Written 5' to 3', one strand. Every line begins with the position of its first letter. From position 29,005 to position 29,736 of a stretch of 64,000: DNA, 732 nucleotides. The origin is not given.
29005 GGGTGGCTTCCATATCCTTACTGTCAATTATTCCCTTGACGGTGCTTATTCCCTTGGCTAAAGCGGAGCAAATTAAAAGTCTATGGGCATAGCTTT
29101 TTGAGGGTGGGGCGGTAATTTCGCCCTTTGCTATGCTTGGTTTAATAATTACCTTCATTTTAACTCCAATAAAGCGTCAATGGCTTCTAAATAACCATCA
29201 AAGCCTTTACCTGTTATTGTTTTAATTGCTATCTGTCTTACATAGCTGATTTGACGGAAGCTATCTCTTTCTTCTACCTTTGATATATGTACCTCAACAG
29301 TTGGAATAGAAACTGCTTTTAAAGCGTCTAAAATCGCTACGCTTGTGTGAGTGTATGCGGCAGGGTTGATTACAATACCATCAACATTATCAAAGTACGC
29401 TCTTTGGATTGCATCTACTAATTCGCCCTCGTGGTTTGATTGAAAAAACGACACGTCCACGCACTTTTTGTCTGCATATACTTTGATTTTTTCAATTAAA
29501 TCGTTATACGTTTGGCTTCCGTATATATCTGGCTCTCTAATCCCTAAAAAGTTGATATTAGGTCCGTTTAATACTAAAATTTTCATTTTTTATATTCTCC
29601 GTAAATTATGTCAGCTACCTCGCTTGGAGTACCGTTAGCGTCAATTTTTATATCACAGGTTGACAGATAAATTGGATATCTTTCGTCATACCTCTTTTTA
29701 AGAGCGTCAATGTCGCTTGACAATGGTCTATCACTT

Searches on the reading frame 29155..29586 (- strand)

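Call 23: search_protein_families(library=pfam, proteins=[window:29155-29586:-], max_evalue=0.00001)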
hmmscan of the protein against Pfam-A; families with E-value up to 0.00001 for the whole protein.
window:29155-29586:- (143 aa): 1 family
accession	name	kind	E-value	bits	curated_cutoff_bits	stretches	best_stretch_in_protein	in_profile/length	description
PF01220.24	DHquinase_II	-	5.9e-56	188.5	23.3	1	2-139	1-137/138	Dehydroquinase class II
